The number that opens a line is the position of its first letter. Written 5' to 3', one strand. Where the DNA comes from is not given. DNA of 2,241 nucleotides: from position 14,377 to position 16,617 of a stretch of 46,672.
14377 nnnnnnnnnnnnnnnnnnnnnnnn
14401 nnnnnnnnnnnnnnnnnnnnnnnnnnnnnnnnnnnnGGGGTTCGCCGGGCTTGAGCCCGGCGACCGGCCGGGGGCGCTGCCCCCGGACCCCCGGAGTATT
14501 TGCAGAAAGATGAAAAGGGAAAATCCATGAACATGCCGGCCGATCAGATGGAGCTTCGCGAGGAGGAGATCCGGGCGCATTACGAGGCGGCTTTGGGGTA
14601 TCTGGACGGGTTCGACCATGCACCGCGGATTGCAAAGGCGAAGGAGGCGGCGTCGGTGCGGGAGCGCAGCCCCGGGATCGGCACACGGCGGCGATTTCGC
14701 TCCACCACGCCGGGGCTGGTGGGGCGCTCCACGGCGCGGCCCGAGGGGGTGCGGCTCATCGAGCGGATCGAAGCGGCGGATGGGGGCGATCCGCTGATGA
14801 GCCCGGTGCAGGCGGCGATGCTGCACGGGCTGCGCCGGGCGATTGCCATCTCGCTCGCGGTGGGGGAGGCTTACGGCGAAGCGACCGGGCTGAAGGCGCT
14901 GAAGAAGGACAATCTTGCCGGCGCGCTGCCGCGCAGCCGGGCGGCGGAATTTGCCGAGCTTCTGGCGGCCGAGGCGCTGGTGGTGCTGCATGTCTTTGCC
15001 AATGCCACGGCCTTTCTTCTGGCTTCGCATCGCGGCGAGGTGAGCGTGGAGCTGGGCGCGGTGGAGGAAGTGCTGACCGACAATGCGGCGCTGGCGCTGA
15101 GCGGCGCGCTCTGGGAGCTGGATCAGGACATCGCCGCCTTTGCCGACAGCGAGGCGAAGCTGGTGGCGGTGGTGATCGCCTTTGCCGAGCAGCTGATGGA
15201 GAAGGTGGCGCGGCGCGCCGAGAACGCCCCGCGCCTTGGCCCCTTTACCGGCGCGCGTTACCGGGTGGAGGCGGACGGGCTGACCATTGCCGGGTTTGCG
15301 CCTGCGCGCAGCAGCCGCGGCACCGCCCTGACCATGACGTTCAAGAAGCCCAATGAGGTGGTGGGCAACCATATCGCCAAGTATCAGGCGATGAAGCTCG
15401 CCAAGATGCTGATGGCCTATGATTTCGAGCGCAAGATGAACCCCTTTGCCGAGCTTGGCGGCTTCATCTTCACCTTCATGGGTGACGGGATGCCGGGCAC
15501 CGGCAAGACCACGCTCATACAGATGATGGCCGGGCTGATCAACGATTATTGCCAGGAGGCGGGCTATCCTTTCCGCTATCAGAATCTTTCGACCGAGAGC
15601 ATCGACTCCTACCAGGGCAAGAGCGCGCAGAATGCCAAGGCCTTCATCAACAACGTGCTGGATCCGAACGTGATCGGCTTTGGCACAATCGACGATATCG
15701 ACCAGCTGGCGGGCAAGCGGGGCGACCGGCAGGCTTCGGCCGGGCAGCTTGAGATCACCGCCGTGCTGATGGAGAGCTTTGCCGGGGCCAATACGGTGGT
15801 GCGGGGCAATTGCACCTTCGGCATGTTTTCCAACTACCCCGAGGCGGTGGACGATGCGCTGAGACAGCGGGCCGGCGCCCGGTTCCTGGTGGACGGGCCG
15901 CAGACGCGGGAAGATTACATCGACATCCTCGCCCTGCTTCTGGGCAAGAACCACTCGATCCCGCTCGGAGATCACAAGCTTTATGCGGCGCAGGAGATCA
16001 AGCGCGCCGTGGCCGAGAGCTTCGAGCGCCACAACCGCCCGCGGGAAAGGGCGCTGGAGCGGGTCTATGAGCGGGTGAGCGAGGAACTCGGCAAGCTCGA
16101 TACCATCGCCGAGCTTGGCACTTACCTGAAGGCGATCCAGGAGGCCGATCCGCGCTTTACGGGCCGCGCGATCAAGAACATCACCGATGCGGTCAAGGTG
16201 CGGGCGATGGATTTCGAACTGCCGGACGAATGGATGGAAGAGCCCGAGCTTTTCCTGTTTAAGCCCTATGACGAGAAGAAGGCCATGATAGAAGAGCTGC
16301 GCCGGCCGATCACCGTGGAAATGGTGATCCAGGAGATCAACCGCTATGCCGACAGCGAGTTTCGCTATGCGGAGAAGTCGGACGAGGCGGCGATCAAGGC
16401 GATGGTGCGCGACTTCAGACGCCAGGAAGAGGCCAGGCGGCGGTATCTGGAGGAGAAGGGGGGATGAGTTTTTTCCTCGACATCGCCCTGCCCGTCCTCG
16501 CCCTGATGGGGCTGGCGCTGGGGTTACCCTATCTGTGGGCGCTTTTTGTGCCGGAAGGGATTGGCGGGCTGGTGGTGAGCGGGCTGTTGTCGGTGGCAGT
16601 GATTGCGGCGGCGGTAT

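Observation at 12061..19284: Eight-gene translationally coupled cluster around a classical AAA+ ATPase, a long coiled-coil protein and four small membrane proteins: candidate undescribed membrane-associated system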

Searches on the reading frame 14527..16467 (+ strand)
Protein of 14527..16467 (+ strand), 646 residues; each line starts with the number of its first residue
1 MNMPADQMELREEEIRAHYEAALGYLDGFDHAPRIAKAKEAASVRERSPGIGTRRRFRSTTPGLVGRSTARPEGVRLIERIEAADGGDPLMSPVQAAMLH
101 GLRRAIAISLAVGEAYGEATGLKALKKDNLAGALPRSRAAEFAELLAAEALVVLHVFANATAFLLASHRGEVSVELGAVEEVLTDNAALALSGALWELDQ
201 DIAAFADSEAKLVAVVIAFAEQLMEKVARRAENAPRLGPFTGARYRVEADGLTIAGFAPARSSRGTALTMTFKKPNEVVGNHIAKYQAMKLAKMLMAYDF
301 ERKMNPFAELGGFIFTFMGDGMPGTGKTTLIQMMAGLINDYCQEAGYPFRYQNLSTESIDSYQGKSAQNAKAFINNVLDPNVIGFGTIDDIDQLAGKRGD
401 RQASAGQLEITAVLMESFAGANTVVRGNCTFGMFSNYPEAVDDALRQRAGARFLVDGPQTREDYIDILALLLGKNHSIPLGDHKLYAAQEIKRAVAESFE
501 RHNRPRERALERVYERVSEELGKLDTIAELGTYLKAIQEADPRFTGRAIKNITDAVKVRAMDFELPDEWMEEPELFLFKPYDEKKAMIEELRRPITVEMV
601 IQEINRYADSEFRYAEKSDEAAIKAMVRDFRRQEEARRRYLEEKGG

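Call 3: search_protein_families(library=pfam, proteins=[window:14527-16467:+], max_evalue=0.1)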
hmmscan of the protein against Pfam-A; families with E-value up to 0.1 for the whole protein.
window:14527-16467:+ (646 aa): 2 families
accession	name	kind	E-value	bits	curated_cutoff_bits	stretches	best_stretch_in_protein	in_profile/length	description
PF00004.35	AAA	-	9.7e-12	45.9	21.2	1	321-454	5-128/131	ATPase family associated with various cellular activities (AAA)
PF13245.12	AAA_19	-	0.081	13.5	25.1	0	321-343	18-40/134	AAA domain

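Call 4: search_protein_families(library=ncbifam, proteins=[window:14527-16467:+], max_evalue=0.1)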
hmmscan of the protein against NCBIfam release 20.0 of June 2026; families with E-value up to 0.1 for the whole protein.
window:14527-16467:+ (646 aa): 2 families
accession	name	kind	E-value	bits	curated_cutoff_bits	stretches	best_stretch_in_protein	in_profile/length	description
TIGR01243.1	CDC48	subfamily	0.00065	18.1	802.65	1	321-448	219-334/733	CDC48 family AAA ATPase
TIGR02880.1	cbbX_cfxQ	equivalog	0.053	12.8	459.25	0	276-350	22-90/284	CbbX protein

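Call 5: search_protein_families(library=padloc, proteins=[window:14527-16467:+], max_evalue=0.1)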
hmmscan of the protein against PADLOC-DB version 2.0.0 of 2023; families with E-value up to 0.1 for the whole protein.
window:14527-16467:+ (646 aa): 4 families
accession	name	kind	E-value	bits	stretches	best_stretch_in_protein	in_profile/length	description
PDLC00915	TRIP13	-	7.3e-07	26.9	1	320-504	69-256/302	TRIP13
PDLC02196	IetA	-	0.0058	14.1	1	321-402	129-200/374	-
PDLC04232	IetA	-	0.0077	13.7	1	321-404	123-196/330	-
PDLC02911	VakA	-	0.042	12.4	1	321-379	9-62/163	-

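Call 11: search_solved_structures(query=window:14527-16467:+, max_evalue=0.001)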
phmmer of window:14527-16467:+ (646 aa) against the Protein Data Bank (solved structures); distinct sequences matched with E-value up to 0.001: 2.
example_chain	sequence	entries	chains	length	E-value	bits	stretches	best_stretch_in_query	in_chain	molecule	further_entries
5ubv_A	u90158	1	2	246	2e-07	33.2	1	298-448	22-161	ATPase domain of i-AAA protease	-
4l15_A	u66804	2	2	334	0.00076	21.4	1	320-491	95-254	Fidgetin-like protein 1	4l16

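Call 12: find_related_loci(query=window:14527-16467:+, collection=genome_contigs, flank=10000)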
Query window:14527-16467:+ (646 aa) in genome_contigs; peptide patterns used: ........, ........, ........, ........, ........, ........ (x = any residue, [..] = any of these).
599 stretches matched a pattern (row limit reached: there are more); 594 encode a relative of the query (tblastn E <= 1e-3); the best 80 are kept; 80 distinct loci.
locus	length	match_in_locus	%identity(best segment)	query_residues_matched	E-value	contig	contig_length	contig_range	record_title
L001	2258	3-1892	96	16-646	0e+0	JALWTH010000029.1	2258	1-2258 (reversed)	MAG: Rhodobacteraceae bacterium isolate M2_metabat2_scaf2bin.166 M2_NODE_114881_length_2258_cov_4.093853, whole genome s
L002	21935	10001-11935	81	1-645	0e+0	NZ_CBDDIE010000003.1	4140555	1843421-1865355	MAG: Aliiroseovarius sp. isolate ee146cc7-8927-490a-8d4f-c119b52f314b chromosome_2, whole genome shotgun sequence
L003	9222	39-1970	80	1-645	0e+0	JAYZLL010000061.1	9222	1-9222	MAG: Pseudomonadota bacterium isolate XB_MAG305 DB_MAG305_0061, whole genome shotgun sequence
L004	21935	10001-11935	80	1-645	0e+0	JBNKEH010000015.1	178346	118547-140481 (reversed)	MAG: Paracoccaceae bacterium isolate F1.bin.16.orig k141_1004279, whole genome shotgun sequence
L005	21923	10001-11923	79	1-642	0e+0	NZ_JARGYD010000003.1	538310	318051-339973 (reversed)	Psychromarinibacter halotolerans strain MCCC 1K03203 scaffold_3_length=538311, whole genome shotgun sequence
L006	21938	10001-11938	77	1-646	0e+0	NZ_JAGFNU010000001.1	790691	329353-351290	Pseudohalocynthiibacter aestuariivivens strain BS-W9 1, whole genome shotgun sequence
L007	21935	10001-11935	78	1-645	0e+0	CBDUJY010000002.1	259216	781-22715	MAG TPA_asm: uncultured Planktotalea sp. isolate SRR22808120_binner12_Refined_20 genome assembly, contig: ERZ25043458.6,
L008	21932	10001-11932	80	1-645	0e+0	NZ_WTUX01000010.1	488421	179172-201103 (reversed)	Maritimibacter harenae strain DP07 scaffold10, whole genome shotgun sequence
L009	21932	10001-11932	78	1-645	0e+0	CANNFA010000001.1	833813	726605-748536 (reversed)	uncultured Rhodobacteraceae bacterium isolate 4-145.fasta genome assembly, contig: NODE_1, whole genome shotgun sequence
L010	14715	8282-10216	78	1-645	0e+0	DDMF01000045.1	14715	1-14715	MAG TPA_asm: Rhodobacteraceae bacterium UBA2553 UBA2553_contig_424, whole genome shotgun sequence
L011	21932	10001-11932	77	1-645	0e+0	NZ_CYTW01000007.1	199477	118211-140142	Shimia thalassica strain CECT 7735, whole genome shotgun sequence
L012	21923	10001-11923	78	1-642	0e+0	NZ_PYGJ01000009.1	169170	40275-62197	Shimia abyssi strain DSM 100673 Ga0181044_109, whole genome shotgun sequence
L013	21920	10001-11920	79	1-641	0e+0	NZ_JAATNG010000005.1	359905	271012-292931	Pseudoruegeria sp. HB172150 scaffold5, whole genome shotgun sequence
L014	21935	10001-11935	78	1-646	0e+0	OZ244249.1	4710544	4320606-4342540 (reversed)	MAG: Paracoccaceae bacterium isolate e42669d6-ef2b-4b89-b85b-4eb5866e1337 genome assembly, chromosome: 1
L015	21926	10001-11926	77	1-645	0e+0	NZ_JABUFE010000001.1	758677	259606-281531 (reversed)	Parasulfitobacter algicola strain 1151 NODE_1_length_758677_cov_364.563646, whole genome shotgun sequence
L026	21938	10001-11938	76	1-645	0e+0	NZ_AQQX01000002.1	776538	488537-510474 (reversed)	Pseudooceanicola atlanticus strain 22II-s11g contig2, whole genome shotgun sequence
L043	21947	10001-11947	78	1-644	0e+0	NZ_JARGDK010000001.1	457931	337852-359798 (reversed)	Pseudothioclava nitratireducens strain MCCC 1A06955 NODE_1_length_457931_cov_236.266919, whole genome shotgun sequence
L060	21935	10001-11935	74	1-645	0e+0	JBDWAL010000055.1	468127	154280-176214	MAG: Aliishimia sp. isolate LC.369.M.C6_330_100 LC_369_M_C6_330_100_000000000055, whole genome shotgun sequence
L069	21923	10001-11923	75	1-642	0e+0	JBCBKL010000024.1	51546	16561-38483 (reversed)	MAG: Pseudomonadota bacterium isolate J06627_23 NODE_24_length_51546_cov_47.749752, whole genome shotgun sequence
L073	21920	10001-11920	75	1-641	0e+0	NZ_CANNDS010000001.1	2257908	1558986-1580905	Uncultured Tateyamaria sp. isolate 123-G.fasta NODE_1, whole genome shotgun sequence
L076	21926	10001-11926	74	1-644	0e+0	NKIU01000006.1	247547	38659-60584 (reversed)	MAG: Pseudorhodobacter sp. PARRP1 NODE_99, whole genome shotgun sequence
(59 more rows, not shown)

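Call 38: search_protein_representatives(protein=window:14527-16467:+)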
Query: 646 residues. Proteins with E-value up to 0.001 (for the whole library): 708; up to 1e-10: 448; up to 1e-30: 195. The best 150 are listed.
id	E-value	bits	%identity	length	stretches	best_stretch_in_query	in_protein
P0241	1.3e-253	859.5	64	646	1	7-640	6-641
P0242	1.3e-201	687.8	56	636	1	47-641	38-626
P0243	1.3e-187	641.6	51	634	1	42-640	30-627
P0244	6.7e-187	639.2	54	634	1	85-640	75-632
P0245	6.3e-181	619.5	50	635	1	62-638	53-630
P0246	1.4e-176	605.1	50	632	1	54-638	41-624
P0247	6.6e-176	602.9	49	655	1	7-632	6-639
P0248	9.5e-174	595.7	48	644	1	9-641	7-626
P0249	1.0e-155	536.2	78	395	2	229-484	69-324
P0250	1.2e-150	519.5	80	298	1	145-437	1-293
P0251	1.9e-148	512.2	44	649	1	15-636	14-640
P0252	2.4e-139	482.1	81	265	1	383-646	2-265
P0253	3.9e-129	448.4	43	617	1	70-639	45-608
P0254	5.7e-129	447.9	44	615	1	83-640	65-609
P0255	2.1e-121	422.9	71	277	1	94-370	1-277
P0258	9.0e-111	387.8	37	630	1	83-639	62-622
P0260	2.4e-100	353.3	41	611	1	3-639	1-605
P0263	9.5e-95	334.9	35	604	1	65-610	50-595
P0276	1.0e-71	258.8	32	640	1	49-629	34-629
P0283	6.4e-63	229.8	30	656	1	90-640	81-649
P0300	7.0e-58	213.1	27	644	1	98-641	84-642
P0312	7.0e-55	203.2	28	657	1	93-635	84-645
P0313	9.4e-55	202.8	34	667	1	215-636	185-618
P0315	4.4e-54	200.6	33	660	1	235-645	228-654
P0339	2.2e-49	185.1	25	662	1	71-639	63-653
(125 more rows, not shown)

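Call 39: list_cluster_members(proteins=[P0242, P0247, P0251, P0258, P0263, P0276, P0283, P0300, P0313, P0339])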
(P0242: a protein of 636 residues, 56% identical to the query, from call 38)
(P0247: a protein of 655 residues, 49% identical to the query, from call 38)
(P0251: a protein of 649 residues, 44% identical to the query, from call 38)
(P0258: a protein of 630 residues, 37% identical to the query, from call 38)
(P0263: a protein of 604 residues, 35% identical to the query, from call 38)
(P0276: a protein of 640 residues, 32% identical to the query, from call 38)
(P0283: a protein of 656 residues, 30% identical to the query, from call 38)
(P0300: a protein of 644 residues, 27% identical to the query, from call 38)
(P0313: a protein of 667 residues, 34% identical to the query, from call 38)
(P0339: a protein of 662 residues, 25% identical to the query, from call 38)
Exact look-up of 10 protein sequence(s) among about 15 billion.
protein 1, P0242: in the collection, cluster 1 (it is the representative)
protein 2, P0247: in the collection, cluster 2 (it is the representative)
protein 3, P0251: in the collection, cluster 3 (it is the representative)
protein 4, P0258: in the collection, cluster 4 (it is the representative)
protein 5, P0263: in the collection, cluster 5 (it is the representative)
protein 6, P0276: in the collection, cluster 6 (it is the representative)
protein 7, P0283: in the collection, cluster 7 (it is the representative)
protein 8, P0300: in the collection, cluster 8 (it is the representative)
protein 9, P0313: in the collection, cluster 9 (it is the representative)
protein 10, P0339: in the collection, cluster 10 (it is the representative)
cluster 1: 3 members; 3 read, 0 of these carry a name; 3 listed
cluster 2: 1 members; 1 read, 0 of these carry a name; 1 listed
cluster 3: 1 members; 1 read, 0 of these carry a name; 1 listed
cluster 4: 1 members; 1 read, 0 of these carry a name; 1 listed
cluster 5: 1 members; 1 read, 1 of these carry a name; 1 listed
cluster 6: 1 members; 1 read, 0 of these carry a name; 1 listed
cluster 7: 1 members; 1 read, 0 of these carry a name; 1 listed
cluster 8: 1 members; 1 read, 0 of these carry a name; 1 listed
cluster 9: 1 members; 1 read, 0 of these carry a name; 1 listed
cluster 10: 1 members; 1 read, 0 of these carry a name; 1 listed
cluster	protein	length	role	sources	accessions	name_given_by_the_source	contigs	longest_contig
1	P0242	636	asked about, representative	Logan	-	-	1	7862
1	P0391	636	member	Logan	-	-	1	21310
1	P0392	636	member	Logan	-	-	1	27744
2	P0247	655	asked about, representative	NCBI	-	-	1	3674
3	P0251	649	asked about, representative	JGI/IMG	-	-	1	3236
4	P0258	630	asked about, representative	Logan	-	-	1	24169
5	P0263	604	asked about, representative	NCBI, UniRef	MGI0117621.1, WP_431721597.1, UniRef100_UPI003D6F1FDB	AAA family ATPase [Zooshikella sp. RANM57] | AAA family ATPase n=1 Tax=Zooshikella sp. RANM57 TaxID=3425863 RepID=UPI003D6F1FDB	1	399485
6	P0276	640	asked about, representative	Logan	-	-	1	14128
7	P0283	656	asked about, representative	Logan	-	-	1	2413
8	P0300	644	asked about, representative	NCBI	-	-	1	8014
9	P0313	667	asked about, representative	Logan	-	-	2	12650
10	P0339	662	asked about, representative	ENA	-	-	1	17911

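Call 41: find_homologous_proteins(query=A3, max_evalue=1e-10)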
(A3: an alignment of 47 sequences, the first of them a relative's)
Query A3 (47 sequences) (656 aa, profile of the alignment): 306 proteins with E <= 1e-10 among 8000 candidates; the best 120 are listed.
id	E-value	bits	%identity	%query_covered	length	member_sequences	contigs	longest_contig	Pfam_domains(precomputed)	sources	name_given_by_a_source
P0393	1.5e-279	947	47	98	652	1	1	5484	PF00004.36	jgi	jgi:hypothetical protein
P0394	6.1e-279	945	47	98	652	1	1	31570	PF00004.36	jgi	jgi:hypothetical protein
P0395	1.5e-278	944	47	98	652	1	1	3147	PF00004.36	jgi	jgi:hypothetical protein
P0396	1.6e-277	940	45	99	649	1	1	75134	PF00004.36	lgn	-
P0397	1.5e-275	934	47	98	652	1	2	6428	PF00004.36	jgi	jgi:ATPase family associated with various cellular activities (AAA)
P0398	1.8e-275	934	46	98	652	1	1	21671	PF00004.36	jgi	jgi:hypothetical protein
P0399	5.8e-275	932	46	99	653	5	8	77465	PF00004.36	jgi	jgi:hypothetical protein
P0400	3.6e-273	926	45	99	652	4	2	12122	PF00004.36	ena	-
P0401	5.1e-273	925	45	99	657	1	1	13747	PF00004.36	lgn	-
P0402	1.6e-272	924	46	98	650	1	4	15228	PF00004.36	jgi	jgi:hypothetical protein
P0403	2.2e-272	923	46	98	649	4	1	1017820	PF00004.36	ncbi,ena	-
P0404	8.6e-272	921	46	100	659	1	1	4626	PF00004.36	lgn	-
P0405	1.2e-271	921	46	98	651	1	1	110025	PF00004.36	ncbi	-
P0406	1.5e-271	921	40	98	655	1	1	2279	PF00004.36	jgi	-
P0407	2.9e-271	920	50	98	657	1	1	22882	PF00004.36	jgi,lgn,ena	-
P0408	2.1e-270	917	46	99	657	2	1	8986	PF00004.36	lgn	-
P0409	2.2e-270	917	46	99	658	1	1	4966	PF00004.36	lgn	-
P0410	1.1e-269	914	50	98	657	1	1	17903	PF00004.36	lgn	-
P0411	1.3e-269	914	46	98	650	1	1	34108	PF00004.36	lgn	-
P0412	2.0e-269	914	46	99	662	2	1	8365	PF00004.36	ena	-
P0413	4.1e-269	913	45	99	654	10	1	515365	PF00004.36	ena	-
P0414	1.8e-268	910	46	98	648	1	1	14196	PF00004.36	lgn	-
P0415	2.4e-268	910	45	99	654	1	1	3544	PF00004.36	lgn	-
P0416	3.7e-268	909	41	99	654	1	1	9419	PF00004.36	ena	-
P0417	5.4e-268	909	45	98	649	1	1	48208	PF00004.36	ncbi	-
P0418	1.7e-267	907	47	99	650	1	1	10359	PF00004.36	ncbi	-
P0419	2.2e-267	907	45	98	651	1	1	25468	PF00004.36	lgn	-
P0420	1.0e-266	905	48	98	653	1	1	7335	PF00004.36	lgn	-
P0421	1.6e-266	904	50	99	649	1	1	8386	PF00004.36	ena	-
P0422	1.8e-266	904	49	99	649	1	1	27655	PF00004.36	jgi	jgi:hypothetical protein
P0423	2.9e-266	903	44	99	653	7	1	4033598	PF00004.36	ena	-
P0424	4.9e-266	902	47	98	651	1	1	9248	PF00004.36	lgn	-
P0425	7.2e-266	902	40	98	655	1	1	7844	PF00004.36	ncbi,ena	-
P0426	2.3e-265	900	45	99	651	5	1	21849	PF00004.36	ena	-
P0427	3.9e-265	899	50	98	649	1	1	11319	PF00004.36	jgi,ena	-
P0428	4.1e-265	899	43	99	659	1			PF00004.36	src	-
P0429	5.7e-265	899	49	99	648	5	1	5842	PF00004.36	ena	-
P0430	5.9e-265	899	46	99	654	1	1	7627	PF00004.36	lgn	-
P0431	6.0e-265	899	45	99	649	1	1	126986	PF00004.36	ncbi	-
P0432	6.3e-265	899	45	99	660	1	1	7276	PF00004.36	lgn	-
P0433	7.1e-265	899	44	99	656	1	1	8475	PF00004.36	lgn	-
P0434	7.2e-265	899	44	99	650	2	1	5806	PF00004.36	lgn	-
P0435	8.8e-265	898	45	99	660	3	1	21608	PF00004.36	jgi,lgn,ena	-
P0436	1.2e-264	898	45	97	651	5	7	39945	PF00004.36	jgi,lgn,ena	-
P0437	4.0e-264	896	44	98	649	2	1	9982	PF00004.36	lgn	-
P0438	8.0e-264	895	48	98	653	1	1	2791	PF00004.36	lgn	-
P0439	8.4e-264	895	46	99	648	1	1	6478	PF00004.36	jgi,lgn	-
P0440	9.3e-264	895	45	99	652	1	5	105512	PF00004.36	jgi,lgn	jgi:hypothetical protein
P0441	2.3e-263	894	44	99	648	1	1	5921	PF00004.36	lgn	-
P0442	4.1e-262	889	45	99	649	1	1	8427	PF00004.36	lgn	-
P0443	2.0e-261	887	44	99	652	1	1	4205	PF00004.36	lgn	-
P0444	2.1e-261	887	45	99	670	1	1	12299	PF00004.36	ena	-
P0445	2.8e-261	887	42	98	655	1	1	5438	PF00004.36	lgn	-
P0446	7.0e-261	885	43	98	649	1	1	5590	PF00004.36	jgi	jgi:hypothetical protein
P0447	1.1e-260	885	44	98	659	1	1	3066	PF00004.36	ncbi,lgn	-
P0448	1.2e-260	885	48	97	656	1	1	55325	PF00004.36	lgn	-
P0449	2.7e-260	883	44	99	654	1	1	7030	PF00004.36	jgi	jgi:hypothetical protein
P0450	4.3e-260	883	47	90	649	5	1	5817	PF00004.36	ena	-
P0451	1.6e-259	881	41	98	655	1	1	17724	PF00004.36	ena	-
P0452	3.5e-259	880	41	99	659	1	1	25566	PF00004.36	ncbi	-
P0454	1.6e-258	878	40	98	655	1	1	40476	PF00004.36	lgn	-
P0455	9.3e-258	875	39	98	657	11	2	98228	PF00004.36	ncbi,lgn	-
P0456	2.0e-257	874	38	98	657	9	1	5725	PF00004.36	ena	-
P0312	2.3e-257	874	38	98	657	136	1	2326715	PF00004.36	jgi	jgi:hypothetical protein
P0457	3.7e-257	873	38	98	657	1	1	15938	PF00004.36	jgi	-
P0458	3.9e-257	873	38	98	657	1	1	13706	PF00004.36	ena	-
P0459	5.2e-257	873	38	98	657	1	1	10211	PF00004.36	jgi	-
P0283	7.5e-257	872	100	100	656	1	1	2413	PF00004.36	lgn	-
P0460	8.4e-257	872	40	98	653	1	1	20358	PF00004.36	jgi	jgi:hypothetical protein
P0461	8.7e-257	872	43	98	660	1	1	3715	PF00004.36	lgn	-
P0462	1.4e-256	871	45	99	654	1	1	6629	PF00004.36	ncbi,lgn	-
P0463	1.6e-256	871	40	98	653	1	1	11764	PF00004.36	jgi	jgi:hypothetical protein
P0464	1.7e-256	871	38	98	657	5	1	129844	PF00004.36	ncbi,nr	ncbi:MAG: AAA family ATPase [Flavobacteriales bacterium]|nr:AAA family ATPase [Flavobacteriales bact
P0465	2.4e-256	870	41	99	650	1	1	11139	PF00004.36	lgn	-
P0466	2.4e-256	870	43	99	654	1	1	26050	PF00004.36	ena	-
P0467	4.5e-256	869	40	98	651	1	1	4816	PF00004.36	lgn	-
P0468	4.7e-256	869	45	99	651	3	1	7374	PF00004.36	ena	-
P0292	2.2e-255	867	42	99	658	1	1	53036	PF00004.36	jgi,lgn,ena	-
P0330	2.7e-255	867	39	99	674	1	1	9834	PF00004.36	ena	-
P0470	4.2e-255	866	48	86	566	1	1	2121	PF00004.36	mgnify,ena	mgnify:FL=1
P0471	7.6e-255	865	41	98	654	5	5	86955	PF00004.36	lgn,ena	-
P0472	1.5e-254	864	45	95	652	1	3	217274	PF00004.36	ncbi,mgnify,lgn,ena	ncbi:MAG: AAA family ATPase [Patescibacteria group bacterium]|mgnify:CR=1 FL=1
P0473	1.5e-254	864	41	98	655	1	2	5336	PF00004.36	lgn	-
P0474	1.9e-254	864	40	98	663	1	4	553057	PF00004.36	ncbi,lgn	-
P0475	2.0e-254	864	42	99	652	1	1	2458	PF00004.36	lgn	-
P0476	2.3e-254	864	40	98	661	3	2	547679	PF00004.36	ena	-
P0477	5.6e-254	863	40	98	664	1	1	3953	PF00004.36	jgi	jgi:hypothetical protein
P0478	1.1e-253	862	41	98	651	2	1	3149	PF00004.36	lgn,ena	-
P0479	1.2e-253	861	38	98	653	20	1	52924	PF00004.36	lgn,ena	-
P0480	1.6e-253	861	41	98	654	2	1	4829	PF00004.36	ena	-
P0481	1.7e-253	861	40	99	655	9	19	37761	PF00004.36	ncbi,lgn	ncbi:MAG: ATP-binding protein [Flavobacteriales bacterium]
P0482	2.3e-253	861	43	98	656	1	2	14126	PF00004.36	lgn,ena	-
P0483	3.8e-253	860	39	98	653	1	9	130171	PF00004.36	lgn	-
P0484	7.4e-253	859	45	99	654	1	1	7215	PF00004.36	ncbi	-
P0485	7.6e-253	859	48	88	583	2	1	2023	PF00004.36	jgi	jgi:hypothetical protein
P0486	1.6e-252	858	41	99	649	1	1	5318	PF00004.36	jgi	-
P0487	2.9e-252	857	39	98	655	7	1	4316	PF00004.36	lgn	-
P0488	3.6e-252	857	37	98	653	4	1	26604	PF00004.36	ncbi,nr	ncbi:MAG: AAA family ATPase [Bacteroidia bacterium]|nr:AAA family ATPase [Bacteroidia bacterium]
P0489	4.0e-252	856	42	99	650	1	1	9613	PF00004.36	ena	-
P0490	7.4e-252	856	41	98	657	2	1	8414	PF00004.36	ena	-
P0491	1.0e-251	855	38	99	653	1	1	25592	PF00004.36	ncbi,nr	ncbi:MAG: ATP-binding protein [Saprospiraceae bacterium]|nr:ATP-binding protein [Saprospiraceae bact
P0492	1.5e-251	855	37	98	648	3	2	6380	PF00004.36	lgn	-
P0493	1.7e-251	854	40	98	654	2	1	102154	PF00004.36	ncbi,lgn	-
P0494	1.8e-251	854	43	99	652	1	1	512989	PF00004.36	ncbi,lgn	-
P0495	2.8e-251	854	39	99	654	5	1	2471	PF00004.36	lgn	-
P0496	1.4e-250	851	38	98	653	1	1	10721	PF00004.36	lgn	-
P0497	1.4e-250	851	50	97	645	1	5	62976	PF00004.36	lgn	-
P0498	1.5e-250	851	40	98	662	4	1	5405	PF00004.36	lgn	-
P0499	1.8e-250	851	37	98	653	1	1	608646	PF00004.36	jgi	jgi:hypothetical protein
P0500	2.4e-250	851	38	98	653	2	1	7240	PF00004.36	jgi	jgi:ATPase family associated with various cellular activities (AAA)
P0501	2.8e-250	850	37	100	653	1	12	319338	PF00004.36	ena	-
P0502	2.8e-250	850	48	98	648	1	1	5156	PF00004.36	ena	-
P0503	4.1e-250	850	44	99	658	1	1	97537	PF00004.36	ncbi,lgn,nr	ncbi:MAG: AAA family ATPase [Candidatus Sungbacteria bacterium]|nr:AAA family ATPase [Candidatus Sun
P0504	9.6e-250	849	38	98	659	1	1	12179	PF00004.36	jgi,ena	-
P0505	1.5e-249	848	40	98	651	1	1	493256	PF00004.36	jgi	-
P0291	1.8e-249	848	41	88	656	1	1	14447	PF00004.36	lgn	-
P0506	2.7e-249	847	39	98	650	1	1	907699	PF00004.36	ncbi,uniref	ncbi:AAA family ATPase [Spongiivirga sp. MCCC 1A20706]|uniref:AAA family ATPase n=1 Tax=Spongiivirga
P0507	3.2e-249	847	43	99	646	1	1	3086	PF00004.36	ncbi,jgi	jgi:hypothetical protein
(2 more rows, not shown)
